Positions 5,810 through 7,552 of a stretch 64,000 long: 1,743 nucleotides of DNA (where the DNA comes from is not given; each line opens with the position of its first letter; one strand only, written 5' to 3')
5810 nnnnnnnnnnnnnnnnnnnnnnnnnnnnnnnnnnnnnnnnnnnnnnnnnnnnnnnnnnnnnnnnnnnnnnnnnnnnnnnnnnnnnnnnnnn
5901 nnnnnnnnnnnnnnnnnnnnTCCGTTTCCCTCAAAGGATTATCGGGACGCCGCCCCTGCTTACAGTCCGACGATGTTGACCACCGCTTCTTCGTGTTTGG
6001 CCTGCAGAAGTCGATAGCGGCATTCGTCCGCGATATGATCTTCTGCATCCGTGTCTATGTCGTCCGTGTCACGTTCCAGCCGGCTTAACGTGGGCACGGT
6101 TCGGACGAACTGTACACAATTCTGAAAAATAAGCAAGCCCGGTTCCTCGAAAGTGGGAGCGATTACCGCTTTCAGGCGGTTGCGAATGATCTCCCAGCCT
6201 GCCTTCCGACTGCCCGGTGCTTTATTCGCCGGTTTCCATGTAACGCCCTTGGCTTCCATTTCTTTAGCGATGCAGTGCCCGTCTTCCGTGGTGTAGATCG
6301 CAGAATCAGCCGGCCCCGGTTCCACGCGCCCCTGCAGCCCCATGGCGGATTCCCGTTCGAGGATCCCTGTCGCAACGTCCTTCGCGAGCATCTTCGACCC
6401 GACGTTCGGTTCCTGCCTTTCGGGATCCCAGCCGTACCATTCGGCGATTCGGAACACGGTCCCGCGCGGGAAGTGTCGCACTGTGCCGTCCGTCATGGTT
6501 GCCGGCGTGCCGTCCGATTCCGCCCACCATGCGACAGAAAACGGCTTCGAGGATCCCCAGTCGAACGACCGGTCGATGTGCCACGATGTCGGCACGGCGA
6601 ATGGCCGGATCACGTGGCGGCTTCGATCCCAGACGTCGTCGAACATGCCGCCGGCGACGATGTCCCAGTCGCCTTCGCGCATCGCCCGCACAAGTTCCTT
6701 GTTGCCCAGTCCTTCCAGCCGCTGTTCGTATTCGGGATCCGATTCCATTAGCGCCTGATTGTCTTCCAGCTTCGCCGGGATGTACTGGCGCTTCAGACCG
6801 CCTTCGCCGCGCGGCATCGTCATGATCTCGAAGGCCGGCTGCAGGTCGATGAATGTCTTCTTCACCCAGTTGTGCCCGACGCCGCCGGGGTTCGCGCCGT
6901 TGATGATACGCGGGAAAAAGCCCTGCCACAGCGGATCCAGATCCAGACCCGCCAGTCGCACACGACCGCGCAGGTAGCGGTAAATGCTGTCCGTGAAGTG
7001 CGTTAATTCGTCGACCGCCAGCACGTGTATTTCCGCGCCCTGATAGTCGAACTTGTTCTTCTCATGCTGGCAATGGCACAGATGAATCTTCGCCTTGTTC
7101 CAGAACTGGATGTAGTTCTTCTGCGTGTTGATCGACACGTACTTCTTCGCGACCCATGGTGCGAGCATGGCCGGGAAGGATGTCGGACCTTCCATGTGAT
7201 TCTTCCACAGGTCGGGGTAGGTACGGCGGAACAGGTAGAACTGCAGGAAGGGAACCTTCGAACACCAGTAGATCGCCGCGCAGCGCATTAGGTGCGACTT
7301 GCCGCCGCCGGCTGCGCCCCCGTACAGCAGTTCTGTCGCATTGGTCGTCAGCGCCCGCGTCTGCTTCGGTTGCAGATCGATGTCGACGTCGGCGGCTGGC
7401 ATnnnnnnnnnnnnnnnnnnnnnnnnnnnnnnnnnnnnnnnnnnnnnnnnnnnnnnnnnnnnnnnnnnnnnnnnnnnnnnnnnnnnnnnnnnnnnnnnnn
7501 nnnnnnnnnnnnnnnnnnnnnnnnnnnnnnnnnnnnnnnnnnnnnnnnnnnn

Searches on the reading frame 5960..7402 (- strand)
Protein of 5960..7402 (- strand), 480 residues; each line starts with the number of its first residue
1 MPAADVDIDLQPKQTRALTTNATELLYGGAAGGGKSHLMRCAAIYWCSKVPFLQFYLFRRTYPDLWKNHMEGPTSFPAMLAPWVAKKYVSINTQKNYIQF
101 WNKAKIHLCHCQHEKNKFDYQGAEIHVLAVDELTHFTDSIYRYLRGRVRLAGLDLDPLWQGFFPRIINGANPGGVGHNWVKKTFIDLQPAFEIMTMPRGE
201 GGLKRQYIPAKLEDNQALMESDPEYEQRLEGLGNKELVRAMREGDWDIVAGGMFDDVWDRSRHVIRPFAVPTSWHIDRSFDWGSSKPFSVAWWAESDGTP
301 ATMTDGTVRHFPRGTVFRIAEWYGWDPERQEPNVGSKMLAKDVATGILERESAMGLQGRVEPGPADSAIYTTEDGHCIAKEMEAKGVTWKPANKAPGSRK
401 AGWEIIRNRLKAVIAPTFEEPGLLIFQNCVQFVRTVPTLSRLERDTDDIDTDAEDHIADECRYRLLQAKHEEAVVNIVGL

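Call 10: search_protein_families(library=phrogs, proteins=[window:5960-7402:-], max_evalue=0.001)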
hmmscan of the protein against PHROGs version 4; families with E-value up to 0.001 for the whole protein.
window:5960-7402:- (480 aa): 3 families
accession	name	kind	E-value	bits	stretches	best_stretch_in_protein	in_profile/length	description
phrog_979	-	head and packaging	3.3e-39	136.1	2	10-149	154-289/642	terminase large subunit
phrog_2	-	head and packaging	2.2e-25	90.6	1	9-470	265-594/807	terminase large subunit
phrog_9526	-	head and packaging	8e-12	46.2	1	16-151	17-152/280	terminase large subunit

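Call 18: find_related_loci(query=window:5960-7402:-, collection=viral_contigs, flank=6000)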
Query window:5960-7402:- (480 aa) in viral_contigs; peptide patterns used: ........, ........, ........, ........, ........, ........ (x = any residue, [..] = any of these).
270 stretches matched a pattern; 270 encode a relative of the query (tblastn E <= 1e-3); the best 80 are kept; 80 distinct loci.
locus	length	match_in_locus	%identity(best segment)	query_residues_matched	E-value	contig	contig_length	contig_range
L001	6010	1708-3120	72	6-479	0e+0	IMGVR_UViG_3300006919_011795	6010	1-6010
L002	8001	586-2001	71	6-480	0e+0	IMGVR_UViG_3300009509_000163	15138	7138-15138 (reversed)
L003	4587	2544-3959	71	6-480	0e+0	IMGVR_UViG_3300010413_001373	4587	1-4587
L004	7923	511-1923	63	6-480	0e+0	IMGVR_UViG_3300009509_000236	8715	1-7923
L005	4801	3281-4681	63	6-475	0e+0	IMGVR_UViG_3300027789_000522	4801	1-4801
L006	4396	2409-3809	63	6-475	0e+0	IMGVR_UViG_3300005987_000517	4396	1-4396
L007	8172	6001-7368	62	6-464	0e+0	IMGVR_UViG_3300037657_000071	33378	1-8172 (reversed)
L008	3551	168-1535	62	6-464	0e+0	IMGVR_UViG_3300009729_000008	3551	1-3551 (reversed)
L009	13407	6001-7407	62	6-477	0e+0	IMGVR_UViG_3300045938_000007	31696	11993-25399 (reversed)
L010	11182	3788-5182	60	6-471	0e+0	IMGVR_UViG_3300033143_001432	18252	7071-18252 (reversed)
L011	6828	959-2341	64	6-469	0e+0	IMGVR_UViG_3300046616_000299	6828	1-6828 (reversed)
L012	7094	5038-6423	58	4-468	0e+0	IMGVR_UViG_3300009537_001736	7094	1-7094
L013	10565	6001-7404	59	8-478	0e+0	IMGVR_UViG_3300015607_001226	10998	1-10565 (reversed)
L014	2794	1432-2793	60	8-464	0e+0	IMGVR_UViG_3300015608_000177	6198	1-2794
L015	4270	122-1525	59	8-480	0e+0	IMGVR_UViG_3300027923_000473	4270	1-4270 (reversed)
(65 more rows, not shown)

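Call 19: find_related_loci(query=window:5960-7402:-, collection=genome_contigs, flank=6000)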
Query window:5960-7402:- (480 aa) in genome_contigs; peptide patterns used: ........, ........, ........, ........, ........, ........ (x = any residue, [..] = any of these).
45 stretches matched a pattern; 27 encode a relative of the query (tblastn E <= 1e-3); 27 distinct loci.
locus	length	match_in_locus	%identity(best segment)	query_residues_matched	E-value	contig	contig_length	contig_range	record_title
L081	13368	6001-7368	62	6-464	0e+0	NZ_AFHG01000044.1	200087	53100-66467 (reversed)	Methyloversatilis universalis FAM5 contig00061, whole genome shotgun sequence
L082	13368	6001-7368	61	6-464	0e+0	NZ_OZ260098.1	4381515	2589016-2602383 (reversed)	MAG: Methyloversatilis sp. isolate CRY1-m2-bin02 chromosome 1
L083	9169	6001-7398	60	1-471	0e+0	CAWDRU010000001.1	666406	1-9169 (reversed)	MAG: Blastocatellia bacterium isolate MFD04935.bin.1.50 genome assembly, contig: contig_10547, whole genome shotgun sequ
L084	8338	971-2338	60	8-469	0e+0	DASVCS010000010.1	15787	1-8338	MAG TPA_asm: Longimicrobiales bacterium isolate SMAG_U2013 k141_199741, whole genome shotgun sequence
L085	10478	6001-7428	56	6-477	0e+0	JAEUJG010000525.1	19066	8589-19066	MAG: Spirochaetaceae bacterium isolate new MAG-63 k141_3178269, whole genome shotgun sequence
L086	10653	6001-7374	55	10-474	2e-175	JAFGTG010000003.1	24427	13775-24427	MAG: Sedimentisphaerales bacterium isolate Zod_Metabat.96 k87_99943, whole genome shotgun sequence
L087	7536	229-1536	50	6-463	2e-143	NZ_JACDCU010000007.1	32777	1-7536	MAG: Methylibium sp. isolate MGR_bin316 SD2898_NODE_111_length_32777_cov_3.269832, whole genome shotgun sequence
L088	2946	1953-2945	54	6-351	3e-127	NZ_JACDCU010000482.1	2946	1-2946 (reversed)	MAG: Methylibium sp. isolate MGR_bin316 SD2898_NODE_11626_length_2946_cov_2.452998, whole genome shotgun sequence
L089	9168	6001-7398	59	1-471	0e+0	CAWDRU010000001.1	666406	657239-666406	MAG: Blastocatellia bacterium isolate MFD04935.bin.1.50 genome assembly, contig: contig_10547, whole genome shotgun sequ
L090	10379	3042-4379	43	11-469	1e-104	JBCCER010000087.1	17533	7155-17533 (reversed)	MAG: Pseudomonadota bacterium isolate P01_B01_bin.111 k141_113940_length_17533_cov_62.1855, whole genome shotgun sequenc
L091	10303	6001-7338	43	11-469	1e-104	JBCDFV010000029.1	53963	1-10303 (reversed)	MAG: Pseudomonadota bacterium isolate P01_H01_bin.117 k141_248641_length_53963_cov_19.0022, whole genome shotgun sequenc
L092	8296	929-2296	42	11-469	8e-104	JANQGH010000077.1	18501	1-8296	MAG: Alphaproteobacteria bacterium isolate PL23b_bin.38 k99_2189503, whole genome shotgun sequence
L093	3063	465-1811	42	11-469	8e-105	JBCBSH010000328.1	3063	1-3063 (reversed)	MAG: Pseudomonadota bacterium isolate J06638_19 NODE_328_length_3146_cov_7.084392, whole genome shotgun sequence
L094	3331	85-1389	42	18-468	1e-103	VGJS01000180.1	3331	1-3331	MAG: Candidatus Handelsmanbacteria bacterium isolate K_DeepCast_65m_m1_133 K_DeepCast_65m_m1_133_Ga0194128_10045126, who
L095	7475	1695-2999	42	14-469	2e-98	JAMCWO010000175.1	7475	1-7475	MAG: Planctomycetota bacterium isolate FK_Sedi_B_Bin.55 NODE_43205_length_7475_cov_2.31954, whole genome shotgun sequenc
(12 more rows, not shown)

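Call 34: find_related_loci(query=window:5960-7402:-, collection=metagenome_contigs, flank=10000)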
Query window:5960-7402:- (480 aa) in metagenome_contigs; peptide patterns used: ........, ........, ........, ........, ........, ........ (x = any residue, [..] = any of these).
261 stretches matched a pattern; 228 encode a relative of the query (tblastn E <= 1e-3); the best 80 are kept; 80 distinct loci.
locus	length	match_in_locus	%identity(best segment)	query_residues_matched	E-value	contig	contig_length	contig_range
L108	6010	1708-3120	72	6-479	0e+0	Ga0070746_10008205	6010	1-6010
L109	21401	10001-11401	62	1-476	0e+0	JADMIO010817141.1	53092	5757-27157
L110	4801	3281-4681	63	6-475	0e+0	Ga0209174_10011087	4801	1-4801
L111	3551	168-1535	62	6-464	0e+0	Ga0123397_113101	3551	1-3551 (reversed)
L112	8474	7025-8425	60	8-477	0e+0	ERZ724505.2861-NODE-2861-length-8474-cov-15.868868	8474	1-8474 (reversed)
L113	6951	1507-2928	58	6-480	0e+0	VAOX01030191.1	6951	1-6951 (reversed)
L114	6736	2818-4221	59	8-480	0e+0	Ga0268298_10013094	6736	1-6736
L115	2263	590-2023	57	1-477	0e+0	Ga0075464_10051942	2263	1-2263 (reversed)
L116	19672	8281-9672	57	4-469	0e+0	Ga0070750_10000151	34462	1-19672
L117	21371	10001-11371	59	10-469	0e+0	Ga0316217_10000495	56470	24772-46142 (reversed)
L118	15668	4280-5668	59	10-467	0e+0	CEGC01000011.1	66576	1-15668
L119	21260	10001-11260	61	36-456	2e-180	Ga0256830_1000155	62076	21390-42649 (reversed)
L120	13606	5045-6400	58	6-464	6e-175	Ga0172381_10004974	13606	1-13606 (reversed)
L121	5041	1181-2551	55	9-467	6e-178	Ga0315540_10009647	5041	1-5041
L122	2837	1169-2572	57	10-477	0e+0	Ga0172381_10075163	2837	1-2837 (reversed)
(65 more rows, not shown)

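Call 43: search_protein_families(library=pfam, proteins=[L001:34-480:-, L003:59-457:+, L003:572-787:+, L003:984-1235:+, L003:1237-1497:+], max_evalue=0.05)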
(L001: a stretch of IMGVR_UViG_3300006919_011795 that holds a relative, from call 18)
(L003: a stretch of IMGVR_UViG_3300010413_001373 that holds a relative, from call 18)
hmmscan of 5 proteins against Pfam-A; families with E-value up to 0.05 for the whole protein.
L001:34-480:- (148 aa): 0 families

L003:59-457:+ (132 aa): 1 family
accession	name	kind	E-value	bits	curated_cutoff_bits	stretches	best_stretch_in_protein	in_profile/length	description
PF04448.17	DUF551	-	3e-11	44.5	22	1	65-126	1-68/68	Protein of unknown function (DUF551)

L003:572-787:+ (71 aa): 0 families

L003:984-1235:+ (83 aa): 3 families
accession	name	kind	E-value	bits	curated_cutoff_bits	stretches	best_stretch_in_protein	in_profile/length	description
PF24245.1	INO80F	-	0.03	14.8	25.1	0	21-39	6-24/47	INO80 complex subunit F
PF06005.17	ZapB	-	0.043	14.7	31.5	1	8-64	7-64/71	Cell division protein ZapB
PF01166.23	TSC22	-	0.045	14.4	30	0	26-58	22-47/57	TSC-22/dip/bun family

L003:1237-1497:+ (86 aa): 0 families

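Call 69: find_homologous_proteins(query=window:5960-7402:-, max_evalue=1e-100)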
Query window:5960-7402:- (480 aa): 3291 proteins with E <= 1e-100 among 8000 candidates; the best 120 are listed.
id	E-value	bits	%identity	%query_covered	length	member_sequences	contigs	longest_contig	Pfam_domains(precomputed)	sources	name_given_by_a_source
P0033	1.9e-287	972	100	86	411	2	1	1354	-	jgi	-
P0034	8.0e-240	815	72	99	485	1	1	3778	PF03237.22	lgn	-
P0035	1.2e-239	814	72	99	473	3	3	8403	PF04466.20,PF03237.22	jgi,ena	-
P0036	5.6e-237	805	71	98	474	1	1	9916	PF03237.22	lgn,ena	-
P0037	1.7e-235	801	70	99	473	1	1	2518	PF04466.20,PF03237.22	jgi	jgi:hypothetical protein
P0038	2.5e-235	800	70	99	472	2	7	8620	PF03237.22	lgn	-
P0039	1.3e-234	798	70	98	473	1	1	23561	PF03237.22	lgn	-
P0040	2.3e-228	777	68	99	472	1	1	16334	-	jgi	jgi:hypothetical protein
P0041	5.2e-224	763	67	97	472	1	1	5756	-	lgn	-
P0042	6.6e-217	739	66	99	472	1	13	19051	PF03237.22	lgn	-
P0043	6.4e-210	716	64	98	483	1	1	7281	-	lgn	-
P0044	4.6e-209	713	64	99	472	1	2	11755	PF04466.20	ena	-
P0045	1.2e-208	712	63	99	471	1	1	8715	PF03237.22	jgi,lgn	-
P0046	1.2e-204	699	63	98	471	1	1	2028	PF03237.22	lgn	-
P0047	5.2e-204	697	62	98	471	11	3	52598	PF03237.22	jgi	jgi:hypothetical protein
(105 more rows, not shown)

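Call 70: find_encoding_contigs(protein=P0039, flank=6000, max_places=3)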
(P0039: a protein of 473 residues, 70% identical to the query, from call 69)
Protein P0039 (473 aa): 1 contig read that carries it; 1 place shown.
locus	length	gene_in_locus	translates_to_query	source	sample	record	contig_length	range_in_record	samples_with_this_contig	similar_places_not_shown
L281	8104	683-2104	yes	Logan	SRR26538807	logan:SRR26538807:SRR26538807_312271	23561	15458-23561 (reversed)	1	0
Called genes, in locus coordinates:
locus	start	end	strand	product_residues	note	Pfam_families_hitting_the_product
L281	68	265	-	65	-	-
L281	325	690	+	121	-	-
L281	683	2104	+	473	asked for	PF03237:Terminase_6N (weak)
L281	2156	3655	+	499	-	PF13264:DUF4055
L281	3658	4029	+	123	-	-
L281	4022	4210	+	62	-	-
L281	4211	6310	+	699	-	-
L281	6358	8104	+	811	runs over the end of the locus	-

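Call 71: find_encoding_contigs(protein=P0040, flank=6000, max_places=3)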
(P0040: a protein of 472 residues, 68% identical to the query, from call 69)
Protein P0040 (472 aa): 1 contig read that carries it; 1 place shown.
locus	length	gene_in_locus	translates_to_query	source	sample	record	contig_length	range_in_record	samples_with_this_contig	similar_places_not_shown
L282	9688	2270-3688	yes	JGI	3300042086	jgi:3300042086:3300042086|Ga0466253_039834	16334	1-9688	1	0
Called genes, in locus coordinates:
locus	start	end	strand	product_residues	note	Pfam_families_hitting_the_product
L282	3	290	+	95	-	?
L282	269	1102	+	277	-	PF01555:N6_N4_Mtase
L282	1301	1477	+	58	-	-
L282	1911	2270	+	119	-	-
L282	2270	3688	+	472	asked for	-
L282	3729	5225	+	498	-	PF13264:DUF4055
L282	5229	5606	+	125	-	-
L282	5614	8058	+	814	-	-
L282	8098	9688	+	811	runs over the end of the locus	-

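Call 72: find_encoding_contigs(protein=P0042, flank=6000, max_places=4)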
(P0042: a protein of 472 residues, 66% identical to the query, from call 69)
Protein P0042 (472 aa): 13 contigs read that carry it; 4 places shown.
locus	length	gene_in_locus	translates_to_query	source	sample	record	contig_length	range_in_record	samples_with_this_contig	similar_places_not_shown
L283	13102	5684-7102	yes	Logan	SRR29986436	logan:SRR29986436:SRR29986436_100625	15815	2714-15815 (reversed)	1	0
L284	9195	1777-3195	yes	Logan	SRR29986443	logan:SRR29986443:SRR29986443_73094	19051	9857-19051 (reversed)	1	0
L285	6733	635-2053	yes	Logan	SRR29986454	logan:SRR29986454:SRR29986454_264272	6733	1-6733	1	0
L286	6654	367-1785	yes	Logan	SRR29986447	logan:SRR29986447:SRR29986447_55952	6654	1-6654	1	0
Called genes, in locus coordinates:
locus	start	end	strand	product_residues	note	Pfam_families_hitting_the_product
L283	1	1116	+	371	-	?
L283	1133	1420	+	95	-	-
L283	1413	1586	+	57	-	-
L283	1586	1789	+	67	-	-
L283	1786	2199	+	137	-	PF26948:DUF8296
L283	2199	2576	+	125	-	-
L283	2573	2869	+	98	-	-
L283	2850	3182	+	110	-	-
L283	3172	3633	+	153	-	-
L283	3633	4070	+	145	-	-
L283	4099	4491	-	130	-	PF00565:SNase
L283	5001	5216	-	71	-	-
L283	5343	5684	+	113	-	-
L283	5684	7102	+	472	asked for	PF03237:Terminase_6N (weak)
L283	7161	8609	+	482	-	PF13264:DUF4055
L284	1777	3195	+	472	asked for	PF03237:Terminase_6N (weak)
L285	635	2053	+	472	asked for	PF03237:Terminase_6N (weak)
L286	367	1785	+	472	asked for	PF03237:Terminase_6N (weak)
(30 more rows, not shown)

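Call 73: find_encoding_contigs(protein=P0036, flank=6000, max_places=3)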
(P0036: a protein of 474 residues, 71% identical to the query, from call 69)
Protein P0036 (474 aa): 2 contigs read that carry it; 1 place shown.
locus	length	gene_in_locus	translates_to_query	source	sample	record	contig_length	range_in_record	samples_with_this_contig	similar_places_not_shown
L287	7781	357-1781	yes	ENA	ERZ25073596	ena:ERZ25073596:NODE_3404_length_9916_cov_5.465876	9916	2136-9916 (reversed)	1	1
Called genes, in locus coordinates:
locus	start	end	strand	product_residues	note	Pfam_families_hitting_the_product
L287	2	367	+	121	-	?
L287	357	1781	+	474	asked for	PF03237:Terminase_6N (faint)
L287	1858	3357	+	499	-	PF13264:DUF4055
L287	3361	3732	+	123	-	-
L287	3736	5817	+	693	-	-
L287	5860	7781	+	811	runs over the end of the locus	-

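Call 102: search_dna_similar(query=window:5960-7402:-, collection=phages, mode=protein, max_rows=30)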
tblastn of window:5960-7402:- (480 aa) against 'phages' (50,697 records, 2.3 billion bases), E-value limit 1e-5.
Records with a match: 759; places in all: 761; records where one place covers at least 80% of the query: 595.
Best place of each record, by identity: 60-80% 1; <60% 758.
By first word of the organism name: Pseudomonas 196; Arthrobacter 72; Escherichia 68; Salmonella 50; Vibrio 49; Xanthomonas 41; Stenotrophomonas 38; Achromobacter 29; Acinetobacter 26; Microbacterium 13; and 47 more.
By host as written in the record: - 80; Pseudomonas aeruginosa 72; Arthrobacter sp. ATCC 21022 54; Pseudomonas aeruginosa PAO1 33; Escherichia coli 24; Stenotrophomonas maltophilia 19; Salmonella enterica subsp. enterica serovar Enteritidis PT1 14; Pseudomonas sp. 14; and 213 more.
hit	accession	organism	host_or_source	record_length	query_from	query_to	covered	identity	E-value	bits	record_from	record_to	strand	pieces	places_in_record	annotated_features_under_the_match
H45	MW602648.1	Escherichia phage vB_EcoM_fHy-Eco03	Escherichia coli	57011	5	474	98%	50.5%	2e-142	456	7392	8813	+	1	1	putative structrural protein | hypothetical protein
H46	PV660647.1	Salmonella phage vB_SE1_KM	Salmonella enterica subsp. enterica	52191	5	474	98%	50.5%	3e-142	456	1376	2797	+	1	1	terminase large subunit | hypothetical protein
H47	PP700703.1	Erwinia phage SOI901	Erwinia sp. TAC1.XII.93.8 (de Vries et ...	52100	5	474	98%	50.5%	3e-143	459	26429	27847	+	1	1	hypothetical protein (x2)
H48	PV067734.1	Acinetobacter phage vB_AbaS-Bhz20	Acinetobacter baumannii DSM 106838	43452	2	468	97%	50.7%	8e-141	452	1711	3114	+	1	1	terminase large subunit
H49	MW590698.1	Acinetobacter phage 53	Acinetobacter baumannii WHG40137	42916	2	468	97%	50.7%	8e-140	449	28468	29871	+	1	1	record has no annotation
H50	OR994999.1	Acinetobacter phage pB23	Acinetobacter baumannii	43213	2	468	97%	50.7%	8e-140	449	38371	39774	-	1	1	hypothetical protein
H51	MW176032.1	Acinetobacter phage Barton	Acinetobacter calcoaceticus ATCC23055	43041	1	468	98%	50.5%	7e-136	438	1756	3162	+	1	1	5: terminase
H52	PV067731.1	Acinetobacter phage vB_AbaS-Bhz9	Acinetobacter baumannii DSM 106838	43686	2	468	97%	50.5%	1e-140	452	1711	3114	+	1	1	terminase large subunit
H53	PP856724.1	Salmonella phage vB_SEnST11_KE25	Salmonella enterica subsp. enterica ...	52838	5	474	98%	50.1%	1e-141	454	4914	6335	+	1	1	terminase large subunit | hypothetical protein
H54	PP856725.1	Salmonella phage vB_SEnST11_KE26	Salmonella enterica subsp. enterica ...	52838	5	474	98%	50.1%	1e-141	454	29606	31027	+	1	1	terminase large subunit | hypothetical protein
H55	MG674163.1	Acinetobacter phage SH-Ab 15497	Acinetobacter baumannii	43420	2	468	97%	50.3%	9e-138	443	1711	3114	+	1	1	terminase large subunit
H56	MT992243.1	Acinetobacter phage DMU1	Acinetobacter baumannii 19606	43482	2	468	97%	50.3%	9e-138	443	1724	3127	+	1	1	terminase large subunit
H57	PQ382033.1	Acinetobacter phage vB_AbaSI_2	Acinetobacter baumannii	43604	2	468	97%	50.3%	9e-138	443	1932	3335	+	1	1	terminase large subunit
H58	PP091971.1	Acinetobacter phage vB_MZM_2AB-P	Acinetobacter baumannii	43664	2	468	97%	50.3%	9e-138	443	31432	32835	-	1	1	terminase large subunit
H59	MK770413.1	Salmonella phage SE4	sewage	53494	5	468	97%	50.3%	9e-140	449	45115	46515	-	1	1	terminase large subunit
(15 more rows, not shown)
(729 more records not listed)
